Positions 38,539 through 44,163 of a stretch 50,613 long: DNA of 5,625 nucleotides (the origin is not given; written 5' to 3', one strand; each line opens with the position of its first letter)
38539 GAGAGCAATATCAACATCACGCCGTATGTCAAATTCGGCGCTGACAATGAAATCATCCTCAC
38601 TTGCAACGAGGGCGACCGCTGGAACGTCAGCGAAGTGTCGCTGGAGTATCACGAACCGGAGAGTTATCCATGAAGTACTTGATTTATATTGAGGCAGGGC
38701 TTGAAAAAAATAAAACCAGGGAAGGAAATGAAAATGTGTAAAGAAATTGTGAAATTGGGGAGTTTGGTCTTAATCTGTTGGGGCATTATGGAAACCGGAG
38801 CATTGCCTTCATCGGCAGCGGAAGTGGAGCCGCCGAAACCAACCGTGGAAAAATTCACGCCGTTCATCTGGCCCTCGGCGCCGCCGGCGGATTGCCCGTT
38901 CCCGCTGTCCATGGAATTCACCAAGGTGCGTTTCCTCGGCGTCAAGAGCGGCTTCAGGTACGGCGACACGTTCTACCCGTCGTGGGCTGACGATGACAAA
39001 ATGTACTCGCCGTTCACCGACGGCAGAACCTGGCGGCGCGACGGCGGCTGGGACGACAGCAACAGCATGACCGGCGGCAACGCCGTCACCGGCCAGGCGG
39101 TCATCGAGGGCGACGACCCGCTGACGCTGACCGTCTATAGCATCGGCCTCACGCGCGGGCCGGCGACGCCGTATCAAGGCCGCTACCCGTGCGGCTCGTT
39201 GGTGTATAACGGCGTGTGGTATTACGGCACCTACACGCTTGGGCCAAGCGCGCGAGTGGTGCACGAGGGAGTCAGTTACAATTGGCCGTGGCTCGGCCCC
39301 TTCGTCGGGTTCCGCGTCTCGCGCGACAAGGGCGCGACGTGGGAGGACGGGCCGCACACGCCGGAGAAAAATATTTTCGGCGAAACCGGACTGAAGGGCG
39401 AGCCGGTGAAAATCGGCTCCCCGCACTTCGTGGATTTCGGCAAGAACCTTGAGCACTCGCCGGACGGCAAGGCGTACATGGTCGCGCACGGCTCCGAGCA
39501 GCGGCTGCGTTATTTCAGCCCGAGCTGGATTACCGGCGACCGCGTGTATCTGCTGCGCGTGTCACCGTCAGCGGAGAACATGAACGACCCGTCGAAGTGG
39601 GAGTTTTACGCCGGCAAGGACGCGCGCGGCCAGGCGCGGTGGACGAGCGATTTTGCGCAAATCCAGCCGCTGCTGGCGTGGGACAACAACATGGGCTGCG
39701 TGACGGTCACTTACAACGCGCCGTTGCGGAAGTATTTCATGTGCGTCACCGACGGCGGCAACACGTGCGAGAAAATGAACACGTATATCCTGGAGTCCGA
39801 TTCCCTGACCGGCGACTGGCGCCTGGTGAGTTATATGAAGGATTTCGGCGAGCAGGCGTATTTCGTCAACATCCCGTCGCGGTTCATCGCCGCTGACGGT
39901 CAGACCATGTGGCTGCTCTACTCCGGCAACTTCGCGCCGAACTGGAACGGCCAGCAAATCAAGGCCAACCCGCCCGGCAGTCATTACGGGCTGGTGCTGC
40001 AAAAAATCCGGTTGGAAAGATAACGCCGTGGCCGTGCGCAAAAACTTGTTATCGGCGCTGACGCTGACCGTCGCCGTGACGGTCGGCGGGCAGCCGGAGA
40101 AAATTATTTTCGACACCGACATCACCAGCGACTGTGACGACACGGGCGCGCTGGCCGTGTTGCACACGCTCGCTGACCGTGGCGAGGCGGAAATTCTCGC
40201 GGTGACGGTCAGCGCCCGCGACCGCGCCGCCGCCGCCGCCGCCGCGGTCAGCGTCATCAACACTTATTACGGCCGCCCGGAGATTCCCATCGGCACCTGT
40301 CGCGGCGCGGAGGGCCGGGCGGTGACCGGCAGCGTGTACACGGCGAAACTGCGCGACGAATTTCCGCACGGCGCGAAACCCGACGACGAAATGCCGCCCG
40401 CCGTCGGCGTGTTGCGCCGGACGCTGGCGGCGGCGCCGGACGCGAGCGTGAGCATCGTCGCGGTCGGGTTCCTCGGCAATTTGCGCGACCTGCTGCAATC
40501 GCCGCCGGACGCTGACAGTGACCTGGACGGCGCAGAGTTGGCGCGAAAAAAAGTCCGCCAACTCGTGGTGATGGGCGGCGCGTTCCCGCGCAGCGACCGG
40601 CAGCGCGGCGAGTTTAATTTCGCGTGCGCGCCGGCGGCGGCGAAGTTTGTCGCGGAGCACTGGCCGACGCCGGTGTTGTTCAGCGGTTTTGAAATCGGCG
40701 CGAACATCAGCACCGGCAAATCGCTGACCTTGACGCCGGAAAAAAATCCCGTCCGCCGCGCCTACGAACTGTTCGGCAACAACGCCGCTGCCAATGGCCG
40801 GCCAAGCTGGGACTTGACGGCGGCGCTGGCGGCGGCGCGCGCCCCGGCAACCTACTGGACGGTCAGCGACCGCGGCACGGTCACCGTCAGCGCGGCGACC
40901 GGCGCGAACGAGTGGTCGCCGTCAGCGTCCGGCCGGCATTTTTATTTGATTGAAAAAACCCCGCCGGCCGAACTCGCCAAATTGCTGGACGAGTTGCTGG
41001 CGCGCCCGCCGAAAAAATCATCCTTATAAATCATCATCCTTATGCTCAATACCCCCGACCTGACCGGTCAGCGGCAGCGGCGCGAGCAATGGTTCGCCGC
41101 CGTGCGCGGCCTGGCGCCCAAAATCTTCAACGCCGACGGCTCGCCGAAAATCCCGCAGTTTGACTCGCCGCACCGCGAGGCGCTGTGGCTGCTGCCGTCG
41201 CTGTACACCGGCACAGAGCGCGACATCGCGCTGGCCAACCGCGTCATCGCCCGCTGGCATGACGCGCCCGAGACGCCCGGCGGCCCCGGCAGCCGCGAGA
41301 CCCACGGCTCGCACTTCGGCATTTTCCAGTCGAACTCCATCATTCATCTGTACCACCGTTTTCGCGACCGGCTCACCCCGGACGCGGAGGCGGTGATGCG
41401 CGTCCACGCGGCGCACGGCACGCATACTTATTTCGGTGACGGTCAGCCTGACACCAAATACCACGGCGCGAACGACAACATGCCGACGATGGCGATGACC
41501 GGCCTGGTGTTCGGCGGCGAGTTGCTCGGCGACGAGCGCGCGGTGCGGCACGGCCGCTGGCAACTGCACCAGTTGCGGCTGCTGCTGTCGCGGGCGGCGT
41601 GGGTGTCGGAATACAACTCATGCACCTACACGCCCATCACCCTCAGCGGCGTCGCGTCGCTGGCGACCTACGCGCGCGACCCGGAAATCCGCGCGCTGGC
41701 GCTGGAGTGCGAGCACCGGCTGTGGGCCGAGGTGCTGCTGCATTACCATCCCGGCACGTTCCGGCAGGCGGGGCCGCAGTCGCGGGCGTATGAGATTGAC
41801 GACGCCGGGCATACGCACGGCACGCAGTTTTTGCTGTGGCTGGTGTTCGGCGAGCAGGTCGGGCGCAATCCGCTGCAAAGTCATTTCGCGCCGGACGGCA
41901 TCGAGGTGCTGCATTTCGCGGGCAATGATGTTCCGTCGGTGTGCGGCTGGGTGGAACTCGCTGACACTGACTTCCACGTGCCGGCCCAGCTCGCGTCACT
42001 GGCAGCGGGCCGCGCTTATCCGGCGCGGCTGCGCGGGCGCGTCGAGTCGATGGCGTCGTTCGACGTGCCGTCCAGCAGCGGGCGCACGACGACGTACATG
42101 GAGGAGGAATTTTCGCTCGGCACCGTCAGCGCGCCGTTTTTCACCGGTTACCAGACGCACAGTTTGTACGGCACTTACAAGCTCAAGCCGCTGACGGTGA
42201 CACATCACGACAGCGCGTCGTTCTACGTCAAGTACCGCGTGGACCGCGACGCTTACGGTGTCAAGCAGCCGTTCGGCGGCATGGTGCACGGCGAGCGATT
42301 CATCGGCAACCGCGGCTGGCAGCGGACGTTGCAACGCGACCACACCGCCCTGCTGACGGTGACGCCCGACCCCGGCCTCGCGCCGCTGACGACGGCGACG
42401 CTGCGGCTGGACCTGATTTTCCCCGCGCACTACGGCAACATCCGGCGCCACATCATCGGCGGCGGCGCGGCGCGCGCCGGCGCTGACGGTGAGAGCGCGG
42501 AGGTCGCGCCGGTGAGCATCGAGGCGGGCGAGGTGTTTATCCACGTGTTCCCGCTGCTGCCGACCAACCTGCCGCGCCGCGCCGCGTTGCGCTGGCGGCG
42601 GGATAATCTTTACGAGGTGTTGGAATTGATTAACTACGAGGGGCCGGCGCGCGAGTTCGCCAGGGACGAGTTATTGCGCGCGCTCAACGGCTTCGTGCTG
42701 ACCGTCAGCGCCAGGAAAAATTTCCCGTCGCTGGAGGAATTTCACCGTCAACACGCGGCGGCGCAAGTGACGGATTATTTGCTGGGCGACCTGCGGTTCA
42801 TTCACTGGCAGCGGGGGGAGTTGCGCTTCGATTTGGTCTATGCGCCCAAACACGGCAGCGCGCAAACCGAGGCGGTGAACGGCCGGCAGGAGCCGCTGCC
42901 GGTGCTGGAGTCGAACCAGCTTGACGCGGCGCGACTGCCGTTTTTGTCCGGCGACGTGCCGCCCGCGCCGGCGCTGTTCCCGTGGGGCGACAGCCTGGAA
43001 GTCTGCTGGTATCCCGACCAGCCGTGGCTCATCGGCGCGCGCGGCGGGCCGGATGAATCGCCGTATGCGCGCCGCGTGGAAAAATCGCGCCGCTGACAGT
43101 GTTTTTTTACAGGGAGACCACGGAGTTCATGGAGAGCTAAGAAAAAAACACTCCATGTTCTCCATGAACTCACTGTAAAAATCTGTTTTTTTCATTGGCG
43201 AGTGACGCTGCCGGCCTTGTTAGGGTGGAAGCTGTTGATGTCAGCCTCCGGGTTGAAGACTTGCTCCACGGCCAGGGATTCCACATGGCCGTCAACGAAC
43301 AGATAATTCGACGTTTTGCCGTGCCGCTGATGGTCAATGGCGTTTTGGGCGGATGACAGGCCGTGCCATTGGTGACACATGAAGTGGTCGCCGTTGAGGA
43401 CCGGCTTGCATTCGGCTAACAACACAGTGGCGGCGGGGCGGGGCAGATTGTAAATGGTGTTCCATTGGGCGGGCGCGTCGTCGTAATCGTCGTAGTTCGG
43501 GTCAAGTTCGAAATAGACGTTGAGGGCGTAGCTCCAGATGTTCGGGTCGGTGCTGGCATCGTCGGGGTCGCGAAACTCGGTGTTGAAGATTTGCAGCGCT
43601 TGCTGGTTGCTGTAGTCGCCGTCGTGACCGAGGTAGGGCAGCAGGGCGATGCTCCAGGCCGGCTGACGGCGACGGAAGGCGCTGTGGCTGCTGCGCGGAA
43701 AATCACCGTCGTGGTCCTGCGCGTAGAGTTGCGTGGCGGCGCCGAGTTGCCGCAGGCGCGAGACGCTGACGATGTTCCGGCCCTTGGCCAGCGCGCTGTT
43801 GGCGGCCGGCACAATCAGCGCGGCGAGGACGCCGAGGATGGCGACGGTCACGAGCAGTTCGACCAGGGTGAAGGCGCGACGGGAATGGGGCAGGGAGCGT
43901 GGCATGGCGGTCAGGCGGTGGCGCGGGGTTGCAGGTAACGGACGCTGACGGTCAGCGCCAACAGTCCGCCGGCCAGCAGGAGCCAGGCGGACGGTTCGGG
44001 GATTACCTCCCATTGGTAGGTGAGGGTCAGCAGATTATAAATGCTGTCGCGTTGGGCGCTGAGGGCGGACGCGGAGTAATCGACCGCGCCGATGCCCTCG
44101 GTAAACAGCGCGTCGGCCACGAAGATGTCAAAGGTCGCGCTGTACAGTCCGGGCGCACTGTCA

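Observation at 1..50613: Hyper-abundant 11-mer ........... (core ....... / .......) saturating the native DNA: a DUS/USS-like or HIP1-like genomic word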

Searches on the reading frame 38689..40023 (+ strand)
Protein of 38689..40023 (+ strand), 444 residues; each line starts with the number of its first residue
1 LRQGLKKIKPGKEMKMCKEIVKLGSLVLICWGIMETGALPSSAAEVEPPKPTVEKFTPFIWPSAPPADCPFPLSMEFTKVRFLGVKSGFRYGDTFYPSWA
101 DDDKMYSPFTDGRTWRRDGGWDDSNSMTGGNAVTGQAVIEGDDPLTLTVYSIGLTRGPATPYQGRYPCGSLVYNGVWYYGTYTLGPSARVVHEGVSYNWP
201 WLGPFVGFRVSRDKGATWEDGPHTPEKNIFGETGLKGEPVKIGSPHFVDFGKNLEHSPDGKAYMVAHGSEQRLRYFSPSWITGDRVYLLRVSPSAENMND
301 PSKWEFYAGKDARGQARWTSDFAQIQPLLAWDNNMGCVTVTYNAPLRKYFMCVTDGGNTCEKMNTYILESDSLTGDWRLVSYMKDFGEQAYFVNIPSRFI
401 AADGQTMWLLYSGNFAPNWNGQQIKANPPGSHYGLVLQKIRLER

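Call 30: search_protein_families(library=pfam, max_evalue=0.01, proteins=[window:38689-40023:+])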
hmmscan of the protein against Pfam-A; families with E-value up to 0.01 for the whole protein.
window:38689-40023:+ (444 aa): 1 family
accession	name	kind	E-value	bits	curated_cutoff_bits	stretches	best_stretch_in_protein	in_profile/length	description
PF13810.12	DUF4185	-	8.3e-09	35.5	39.5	1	197-383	118-270/309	Domain of unknown function (DUF4185)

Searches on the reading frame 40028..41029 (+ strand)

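Call 30: search_protein_families(library=pfam, max_evalue=0.01, proteins=[window:40028-41029:+])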
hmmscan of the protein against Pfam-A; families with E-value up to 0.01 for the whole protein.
window:40028-41029:+ (333 aa): 1 family
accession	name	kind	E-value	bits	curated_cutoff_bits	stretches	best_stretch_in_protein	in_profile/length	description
PF01156.24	IU_nuc_hydro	-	1e-18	68.5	34.2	1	26-287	1-259/297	Inosine-uridine preferring nucleoside hydrolase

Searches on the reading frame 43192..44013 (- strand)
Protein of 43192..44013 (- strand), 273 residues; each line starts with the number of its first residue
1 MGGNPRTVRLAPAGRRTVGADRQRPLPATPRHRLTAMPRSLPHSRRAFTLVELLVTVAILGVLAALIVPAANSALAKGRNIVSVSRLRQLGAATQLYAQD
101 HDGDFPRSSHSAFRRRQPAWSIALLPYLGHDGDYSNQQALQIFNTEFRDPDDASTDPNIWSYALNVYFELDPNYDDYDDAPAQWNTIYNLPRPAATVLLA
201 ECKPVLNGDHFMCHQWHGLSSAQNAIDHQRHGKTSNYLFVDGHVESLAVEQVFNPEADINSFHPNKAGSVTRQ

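Call 30: search_protein_families(library=pfam, max_evalue=0.01, proteins=[window:43192-44013:-])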
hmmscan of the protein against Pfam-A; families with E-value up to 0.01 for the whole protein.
window:43192-44013:- (273 aa): 2 families
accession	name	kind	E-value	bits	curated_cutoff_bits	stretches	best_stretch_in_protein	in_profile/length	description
PF07963.17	N_methyl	-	1.1e-07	31.6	21.2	1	44-67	3-26/27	Prokaryotic N-terminal methylation motif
PF07596.16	SBP_bac_10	-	0.00036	21.1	23.3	1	79-134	8-66/268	Protein of unknown function (DUF1559)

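Call 46: find_homologous_proteins(query=window:43192-44013:-)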
Query window:43192-44013:- (273 aa): 3890 proteins with E <= 0.001 among 8000 candidates; the best 120 are listed.
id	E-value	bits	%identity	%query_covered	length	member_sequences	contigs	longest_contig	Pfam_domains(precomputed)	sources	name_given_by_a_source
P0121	1.9e-150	518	96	87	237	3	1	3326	PF07963.18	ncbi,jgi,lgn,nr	ncbi:MAG: prepilin-type N-terminal cleavage/methylation domain-containing protein [Verrucomicrobiale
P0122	2.9e-135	468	80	91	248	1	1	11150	PF07963.18,PF07596.17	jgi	jgi:prepilin-type N-terminal cleavage/methylation domain-containing protein/prepilin-type processing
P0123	2.0e-75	272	76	54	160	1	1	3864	-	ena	-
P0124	3.7e-72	261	54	83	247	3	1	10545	-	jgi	-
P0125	1.2e-70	256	51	78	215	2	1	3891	-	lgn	-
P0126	3.2e-70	255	54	81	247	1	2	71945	-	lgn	-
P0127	5.3e-70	254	49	81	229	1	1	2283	PF07963.18,PF07596.17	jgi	-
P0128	5.5e-70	254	51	84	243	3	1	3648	PF07963.18,PF07596.17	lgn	-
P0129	9.6e-70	253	50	81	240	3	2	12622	PF07963.18,PF07596.17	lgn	-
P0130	3.2e-69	252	50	81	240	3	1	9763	PF07963.18,PF07596.17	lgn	-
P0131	3.9e-69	251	47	85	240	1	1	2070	PF07963.18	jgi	jgi:prepilin-type N-terminal cleavage/methylation domain-containing protein/prepilin-type processing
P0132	1.6e-68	249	51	81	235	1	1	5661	-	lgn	-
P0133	2.3e-68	249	50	83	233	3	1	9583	PF07963.18,PF07596.17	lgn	-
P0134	4.9e-68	248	47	85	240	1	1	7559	PF07963.18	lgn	-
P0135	7.1e-68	247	51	82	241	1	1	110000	PF07596.17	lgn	-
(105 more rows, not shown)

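Call 47: find_encoding_contigs(protein=P0122, flank=10000, max_places=2)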
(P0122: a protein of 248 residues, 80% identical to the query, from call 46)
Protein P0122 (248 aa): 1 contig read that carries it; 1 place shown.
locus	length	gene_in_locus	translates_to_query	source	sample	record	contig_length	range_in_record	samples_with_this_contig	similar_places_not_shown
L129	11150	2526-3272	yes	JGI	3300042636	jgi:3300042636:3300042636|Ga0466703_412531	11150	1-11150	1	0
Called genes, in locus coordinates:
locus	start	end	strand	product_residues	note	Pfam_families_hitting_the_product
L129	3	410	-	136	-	?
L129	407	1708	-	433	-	PF25323:6TM_PilS (weak), PF00512:HisKA (weak), PF02518:HATPase_c, PF13581:HATPase_c_2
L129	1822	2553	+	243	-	-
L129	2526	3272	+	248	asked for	PF07963:N_methyl (weak), PF07596:SBP_bac_10 (faint)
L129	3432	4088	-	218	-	PF02463:SMC_N (faint), PF00005:ABC_tran, PF13304:AAA_21 (faint)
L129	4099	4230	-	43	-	-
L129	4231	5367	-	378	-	PF12704:MacB_PCD, PF02687:FtsX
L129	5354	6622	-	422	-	PF12704:MacB_PCD, PF02687:FtsX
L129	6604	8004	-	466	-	PF10080:FtrD-like, PF04945:YHS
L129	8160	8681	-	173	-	PF10634:Iron_transport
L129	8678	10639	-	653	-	PF03239:FTR1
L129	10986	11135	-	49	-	PF07589:PEP_exosort_dom (weak)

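Call 48: find_encoding_contigs(protein=P0123, flank=10000, max_places=2)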
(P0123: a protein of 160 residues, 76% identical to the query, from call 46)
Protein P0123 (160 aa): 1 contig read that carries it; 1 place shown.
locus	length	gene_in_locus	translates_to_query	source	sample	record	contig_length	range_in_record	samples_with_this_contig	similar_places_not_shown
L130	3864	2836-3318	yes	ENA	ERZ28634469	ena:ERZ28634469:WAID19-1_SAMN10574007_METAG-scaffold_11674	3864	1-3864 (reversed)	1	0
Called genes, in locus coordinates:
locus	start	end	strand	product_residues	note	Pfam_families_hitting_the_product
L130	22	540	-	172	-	PF00072:Response_reg, PF02954:HTH_8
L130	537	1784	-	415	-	PF00512:HisKA (weak), PF13581:HATPase_c_2 (weak), PF02518:HATPase_c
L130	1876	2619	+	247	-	-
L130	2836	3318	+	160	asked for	-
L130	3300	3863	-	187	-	?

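Call 79: search_protein_families(library=ncbifam, max_evalue=0.001, proteins=[window:43192-44013:-])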
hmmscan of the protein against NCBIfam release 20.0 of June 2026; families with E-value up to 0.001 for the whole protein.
window:43192-44013:- (273 aa): 7 families
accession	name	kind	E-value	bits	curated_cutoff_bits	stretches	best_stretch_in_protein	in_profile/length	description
TIGR01710.1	typeII_sec_gspG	equivalog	1.2e-07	31.9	88.85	1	46-108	1-62/134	type II secretion system major pseudopilin GspG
TIGR02532.1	IV_pilin_GFxxxE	domain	1.8e-06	27.6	16.3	1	45-67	1-23/24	prepilin-type N-terminal cleavage/methylation domain-containing protein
NF041775.1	typeIV_PilA_Myxo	equivalog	7.8e-05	22.7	400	1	45-90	10-55/214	type IV pilin protein PilA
TIGR02596.1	TIGR02596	subfamily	0.00021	21.4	70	1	48-96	1-50/196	Verru_Chthon cassette protein D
NF007862.0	PRK10574.1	equivalog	0.0003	20.9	138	1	45-77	4-36/145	prepilin peptidase-dependent pilin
TIGR04294.2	pre_pil_HX9DG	domain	0.00036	20.2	19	0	230-247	4-21/22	H-X9-DG-CTERM domain-containing protein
NF041013.1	T4P_ComGE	equivalog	0.0009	19.3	49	0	46-80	4-38/83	competence type IV pilus minor pilin ComGE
